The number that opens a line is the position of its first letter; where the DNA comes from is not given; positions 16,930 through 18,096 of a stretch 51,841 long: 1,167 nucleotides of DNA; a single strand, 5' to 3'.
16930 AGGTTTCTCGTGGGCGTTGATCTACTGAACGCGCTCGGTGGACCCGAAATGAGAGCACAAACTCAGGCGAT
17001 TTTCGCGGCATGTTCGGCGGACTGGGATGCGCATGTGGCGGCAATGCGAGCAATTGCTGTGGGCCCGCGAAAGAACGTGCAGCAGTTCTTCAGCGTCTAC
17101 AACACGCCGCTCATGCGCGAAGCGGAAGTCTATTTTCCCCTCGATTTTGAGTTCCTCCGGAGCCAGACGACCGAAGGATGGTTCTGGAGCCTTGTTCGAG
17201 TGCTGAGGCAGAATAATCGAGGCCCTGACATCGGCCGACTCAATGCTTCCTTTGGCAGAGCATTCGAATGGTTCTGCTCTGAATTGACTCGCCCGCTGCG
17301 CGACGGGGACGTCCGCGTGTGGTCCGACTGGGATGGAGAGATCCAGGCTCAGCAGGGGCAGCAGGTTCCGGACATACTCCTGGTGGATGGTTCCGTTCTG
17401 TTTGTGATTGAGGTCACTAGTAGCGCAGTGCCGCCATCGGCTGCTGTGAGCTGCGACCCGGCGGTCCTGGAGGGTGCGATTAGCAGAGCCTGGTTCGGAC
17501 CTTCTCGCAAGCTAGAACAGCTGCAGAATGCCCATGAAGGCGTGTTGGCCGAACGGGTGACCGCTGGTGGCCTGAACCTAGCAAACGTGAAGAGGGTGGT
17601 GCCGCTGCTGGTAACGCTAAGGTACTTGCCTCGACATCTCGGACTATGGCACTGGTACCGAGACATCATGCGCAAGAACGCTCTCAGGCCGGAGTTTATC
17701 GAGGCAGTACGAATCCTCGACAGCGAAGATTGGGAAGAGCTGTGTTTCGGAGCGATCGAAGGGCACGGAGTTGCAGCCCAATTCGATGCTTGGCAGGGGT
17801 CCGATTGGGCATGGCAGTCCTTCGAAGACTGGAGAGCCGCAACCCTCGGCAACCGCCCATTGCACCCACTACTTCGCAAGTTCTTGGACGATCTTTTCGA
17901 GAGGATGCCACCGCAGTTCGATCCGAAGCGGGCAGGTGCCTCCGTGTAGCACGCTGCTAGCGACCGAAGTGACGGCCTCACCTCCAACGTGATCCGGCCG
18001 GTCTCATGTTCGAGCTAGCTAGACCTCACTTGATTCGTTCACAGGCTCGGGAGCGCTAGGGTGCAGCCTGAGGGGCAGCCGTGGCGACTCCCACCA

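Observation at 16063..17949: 628-aa protein joining an N-terminal SEC-C zinc motif to a C-terminal PD-(D/E)xK-like core with Thr in place of the catalytic Lys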

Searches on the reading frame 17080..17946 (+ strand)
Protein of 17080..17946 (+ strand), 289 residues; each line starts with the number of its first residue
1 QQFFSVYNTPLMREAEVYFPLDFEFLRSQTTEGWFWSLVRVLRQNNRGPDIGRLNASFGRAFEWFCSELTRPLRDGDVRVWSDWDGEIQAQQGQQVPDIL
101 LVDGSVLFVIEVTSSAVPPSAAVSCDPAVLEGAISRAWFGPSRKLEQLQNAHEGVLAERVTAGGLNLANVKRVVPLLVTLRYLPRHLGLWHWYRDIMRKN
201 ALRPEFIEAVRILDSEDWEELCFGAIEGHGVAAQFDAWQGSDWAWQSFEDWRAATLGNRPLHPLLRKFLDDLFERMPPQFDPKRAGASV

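Call 83: predict_structure(alignment_id=A4)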
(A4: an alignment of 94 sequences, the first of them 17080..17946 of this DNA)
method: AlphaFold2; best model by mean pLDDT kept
length: 289 residues; sequences in the alignment: 94
mean_pLDDT: 93.7   pTM: 0.91
mean pLDDT of the five models: 93.7, 93.4, 93.2, 93.1, 92.8
residues with pLDDT >= 90: 244; 70-90: 36; 50-70: 6; < 50: 3
segments of 3 or more residues with pLDDT < 50: none
pLDDT, mean of each block of 10 residues (from residue 1): 79 93 90 91 97 96 98 97 98 98 98 92 92 96 97 98 98 98 92 98 98 97 97 98 95 93 95 86 59
secondary structure, 60 per line:
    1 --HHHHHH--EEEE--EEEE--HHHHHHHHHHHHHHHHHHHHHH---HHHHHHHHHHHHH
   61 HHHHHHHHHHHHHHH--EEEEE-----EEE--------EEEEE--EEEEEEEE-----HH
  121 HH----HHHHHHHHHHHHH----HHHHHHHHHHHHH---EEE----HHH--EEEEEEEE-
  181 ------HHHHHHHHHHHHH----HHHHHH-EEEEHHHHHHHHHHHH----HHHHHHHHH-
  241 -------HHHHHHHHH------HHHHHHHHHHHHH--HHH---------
elements in order: H3-8 E11-14 E17-20 H23-44 H48-75 E78-82 E88-90 E99-103 E106-113 H119-122 H127-139 H144-156 E160-162 E172-179 H187-199 H204-209 E211-214 H215-226 H231-239 H248-256 H263-275

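Call 85: fold_search(model_id=the predicted structure, library=pdb)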
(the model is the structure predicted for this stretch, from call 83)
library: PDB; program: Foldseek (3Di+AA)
matches with E <= 10: 484; with E <= 0.001: 0
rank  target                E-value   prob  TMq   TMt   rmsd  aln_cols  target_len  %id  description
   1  5lhc_B                1.7e-03  0.99  0.20  0.11   7.2       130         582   12  The structure of D456A mutant of Nt.BspD6I nicking endonuclease at 0.24 nm resolution . (released 2017-08-16)
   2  2ewf                  1.8e-03  0.94  0.19  0.11   8.8       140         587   13  Crystal structure of the site-specific DNA nickase N.BspD6I (released 2006-11-21)
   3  5liq_B                3.0e-03  0.97  0.20  0.12   8.4       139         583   14  The structure of C160S,C508S,C578S mutant of Nt.BspD6I nicking endonuclease at 0.185 nm resolution . (released 2017-08-02)
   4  6qnz_B                3.8e-03  0.91  0.20  0.12   8.4       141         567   14  Crystal structure of the site-specific DNA nickase N.BspD6I E418A Mutant (released 2020-03-04)
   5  5liz                  4.1e-03  0.98  0.27  0.15   8.1       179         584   13  The structure of Nt.BspD6I nicking endonuclease with all cysteines mutated by serine residues at 0.19 nm resolution . (released 2017-08-02)
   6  6qnz_A                6.3e-03  0.89  0.19  0.11   7.5       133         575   13  Crystal structure of the site-specific DNA nickase N.BspD6I E418A Mutant (released 2020-03-04)
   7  5lhc_A                6.3e-03  0.85  0.19  0.11   8.3       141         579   13  The structure of D456A mutant of Nt.BspD6I nicking endonuclease at 0.24 nm resolution . (released 2017-08-16)
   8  2p14                  7.1e-03  0.98  0.27  0.40   7.8       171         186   13  Crystal structure of small subunit (R.BspD6I2) of the heterodimeric restriction endonuclease R.BspD6I (released 2008-03-11)
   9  5liq_A                9.0e-03  0.84  0.19  0.11   8.5       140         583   13  The structure of C160S,C508S,C578S mutant of Nt.BspD6I nicking endonuclease at 0.185 nm resolution . (released 2017-08-02)
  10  9nxx_B                2.7e-02  0.75  0.26  0.21   7.6       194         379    8  LmuA_conformation 1 (released 2025-12-17)
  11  9dou_A                3.5e-02  0.44  0.21  0.08  13.3       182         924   13  Taeniopygia guttata R2 retrotransposon (R2Tg) initiating target-primed reverse transcription (released 2025-05-21)
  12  6bzf_A                5.0e-02  0.23  0.21  0.27  21.6       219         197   14  Structure of S. cerevisiae Zip2:Spo16 complex, C2 form (released 2018-02-14)
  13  8dgc_B                6.0e-02  0.13  0.16  0.04  12.6       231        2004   10  Avs3 bound to phage PhiV-1 terminase (released 2022-08-03)
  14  8iby_C                6.8e-02  0.44  0.23  0.10  10.9       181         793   15  Structure of R2 with 5'ORF (released 2023-09-20)
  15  9nl2_A                7.2e-02  0.75  0.22  0.07   5.6       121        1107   16  Structure of R2 retrotransposon protein from Platysternon megacephalum initiating target-primed reverse transcription (released 2025-06-18)
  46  8ti8_C                3.8e-01  0.06  0.16  0.17  20.1       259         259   10  CryoEM structure of Shedu from Bacillus cereus (released 2024-07-31)
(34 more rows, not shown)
